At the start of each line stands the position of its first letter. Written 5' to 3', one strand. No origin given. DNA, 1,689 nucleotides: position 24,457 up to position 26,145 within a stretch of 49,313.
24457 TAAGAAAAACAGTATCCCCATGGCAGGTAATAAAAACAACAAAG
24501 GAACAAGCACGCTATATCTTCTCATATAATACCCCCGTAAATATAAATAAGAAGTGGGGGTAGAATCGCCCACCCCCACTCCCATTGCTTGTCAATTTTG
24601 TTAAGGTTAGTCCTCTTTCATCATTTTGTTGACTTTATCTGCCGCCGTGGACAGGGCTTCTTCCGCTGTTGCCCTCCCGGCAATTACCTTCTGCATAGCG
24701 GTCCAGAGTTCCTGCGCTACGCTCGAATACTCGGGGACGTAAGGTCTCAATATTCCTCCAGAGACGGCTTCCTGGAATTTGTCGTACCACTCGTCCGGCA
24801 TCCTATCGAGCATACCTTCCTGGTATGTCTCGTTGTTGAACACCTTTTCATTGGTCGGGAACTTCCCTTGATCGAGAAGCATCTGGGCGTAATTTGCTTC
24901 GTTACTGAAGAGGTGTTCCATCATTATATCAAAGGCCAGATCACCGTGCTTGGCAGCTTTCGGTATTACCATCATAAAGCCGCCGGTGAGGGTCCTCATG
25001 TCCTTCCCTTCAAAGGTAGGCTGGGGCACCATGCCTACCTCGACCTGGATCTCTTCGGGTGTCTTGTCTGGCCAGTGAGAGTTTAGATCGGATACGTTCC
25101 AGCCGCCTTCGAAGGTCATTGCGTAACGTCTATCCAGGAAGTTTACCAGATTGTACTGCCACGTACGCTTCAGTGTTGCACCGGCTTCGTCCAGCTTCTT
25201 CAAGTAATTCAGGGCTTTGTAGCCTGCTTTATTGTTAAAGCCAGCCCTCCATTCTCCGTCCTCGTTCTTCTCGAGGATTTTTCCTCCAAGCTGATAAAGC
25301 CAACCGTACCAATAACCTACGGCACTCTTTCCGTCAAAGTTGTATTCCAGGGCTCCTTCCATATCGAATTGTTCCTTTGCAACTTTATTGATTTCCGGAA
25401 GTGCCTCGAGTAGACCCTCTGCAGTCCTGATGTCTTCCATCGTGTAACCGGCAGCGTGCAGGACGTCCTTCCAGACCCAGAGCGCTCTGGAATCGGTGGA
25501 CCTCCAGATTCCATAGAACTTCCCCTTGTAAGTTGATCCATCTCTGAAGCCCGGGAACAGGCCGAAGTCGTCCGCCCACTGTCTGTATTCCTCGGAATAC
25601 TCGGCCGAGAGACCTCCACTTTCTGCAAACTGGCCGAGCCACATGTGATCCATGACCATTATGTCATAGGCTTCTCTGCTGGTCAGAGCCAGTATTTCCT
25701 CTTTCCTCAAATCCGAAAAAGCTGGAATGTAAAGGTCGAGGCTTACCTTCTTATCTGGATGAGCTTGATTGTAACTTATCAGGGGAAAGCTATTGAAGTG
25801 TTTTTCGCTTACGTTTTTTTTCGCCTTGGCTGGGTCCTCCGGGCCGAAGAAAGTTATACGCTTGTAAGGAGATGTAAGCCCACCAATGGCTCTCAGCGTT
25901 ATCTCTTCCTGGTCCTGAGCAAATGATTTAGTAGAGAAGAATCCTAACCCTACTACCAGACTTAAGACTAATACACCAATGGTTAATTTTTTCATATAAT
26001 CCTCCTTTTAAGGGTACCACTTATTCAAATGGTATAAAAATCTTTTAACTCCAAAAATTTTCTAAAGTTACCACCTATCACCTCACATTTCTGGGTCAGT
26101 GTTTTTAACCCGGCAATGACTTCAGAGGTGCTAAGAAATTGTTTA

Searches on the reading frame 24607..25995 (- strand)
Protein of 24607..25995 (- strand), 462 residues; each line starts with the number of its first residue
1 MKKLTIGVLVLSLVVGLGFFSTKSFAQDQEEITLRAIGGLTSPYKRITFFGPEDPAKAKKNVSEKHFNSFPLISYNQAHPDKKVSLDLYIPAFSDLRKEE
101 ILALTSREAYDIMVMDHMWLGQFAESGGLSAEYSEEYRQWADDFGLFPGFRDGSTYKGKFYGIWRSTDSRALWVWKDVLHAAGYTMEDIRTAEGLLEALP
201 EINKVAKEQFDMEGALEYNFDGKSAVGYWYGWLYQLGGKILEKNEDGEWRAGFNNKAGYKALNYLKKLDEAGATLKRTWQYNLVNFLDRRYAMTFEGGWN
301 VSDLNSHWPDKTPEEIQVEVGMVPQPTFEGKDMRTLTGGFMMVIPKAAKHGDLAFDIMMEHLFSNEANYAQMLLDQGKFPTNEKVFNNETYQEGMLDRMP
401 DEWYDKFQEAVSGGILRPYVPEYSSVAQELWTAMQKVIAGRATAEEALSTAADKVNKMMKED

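Call 37: search_protein_families(library=ncbifam, proteins=[window:24607-25995:-], max_evalue=0.00001)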
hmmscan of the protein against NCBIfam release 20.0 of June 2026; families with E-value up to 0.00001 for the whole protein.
window:24607-25995:- (462 aa): 1 family
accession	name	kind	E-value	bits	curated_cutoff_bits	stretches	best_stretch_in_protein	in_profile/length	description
NF007011.0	PRK09474.1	equivalog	9.7e-13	47.7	291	1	108-457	81-396/396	maltose/maltodextrin ABC transporter substrate-binding protein MalE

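Call 93: search_solved_structures(query=window:24607-25995:-, max_evalue=0.01)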
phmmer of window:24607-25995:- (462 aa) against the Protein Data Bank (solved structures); distinct sequences matched with E-value up to 0.01: 446 (the best 60 are shown).
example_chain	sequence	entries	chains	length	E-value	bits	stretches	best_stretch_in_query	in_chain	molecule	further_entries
5ci5_A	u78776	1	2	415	4.1e-18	68.6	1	84-459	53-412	Extracellular solute-binding protein family 1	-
9xf5_A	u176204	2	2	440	1.2e-13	53.9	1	63-460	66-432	ABC transporter substrate-binding protein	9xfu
6dtu_A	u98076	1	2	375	8.1e-13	51.1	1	85-457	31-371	maltose-binding protein MalE1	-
2gha_A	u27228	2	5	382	8.6e-13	51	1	85-457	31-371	maltose ABC transporter, periplasmic maltose-binding protein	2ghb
1eu8_A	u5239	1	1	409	4.8e-12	48.6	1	93-460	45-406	TREHALOSE/MALTOSE BINDING PROTEIN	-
7nbz_A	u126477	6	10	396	6.4e-10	41.5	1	108-458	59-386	Sulfoquinovosyl binding protein | Sulfoquinovosyl glycerol-binding protein SmoF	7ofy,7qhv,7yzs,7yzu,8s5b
4qrz_A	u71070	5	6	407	8.7e-10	41.1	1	92-456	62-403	ABC-TYPE SUGAR TRANSPORTER | ABC transporter, substrate binding protein (Sugar)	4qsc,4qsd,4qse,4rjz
3jzj_A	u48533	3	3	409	2.1e-09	39.8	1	102-461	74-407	Acarbose/maltose binding protein GacH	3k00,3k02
3k01_A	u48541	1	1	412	2.2e-09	39.8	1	102-461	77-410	Acarbose/maltose binding protein GacH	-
2zyk_A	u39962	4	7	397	2.3e-09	39.7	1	82-453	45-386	Solute-binding protein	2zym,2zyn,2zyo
5ysb_A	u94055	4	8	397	2.4e-09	39.6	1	91-460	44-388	Lin1841 protein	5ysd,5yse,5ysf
8jbg_B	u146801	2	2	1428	1.6e-08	36.9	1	108-456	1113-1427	Neuromedin-K receptor (NK3R-pFastbac1) | NK3R-pFastbac1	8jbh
5iai_A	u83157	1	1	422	2.6e-08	36.2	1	107-457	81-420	Sugar ABC transporter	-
3uor_A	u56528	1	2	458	4.6e-08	35.4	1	102-456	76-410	ABC transporter sugar binding protein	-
9vus_A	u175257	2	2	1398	7.5e-08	34.7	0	108-451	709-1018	Soluble cytochrome b562,2-oxoglutarate receptor 1,Soluble cytochrome b562,2-oxoglutarate r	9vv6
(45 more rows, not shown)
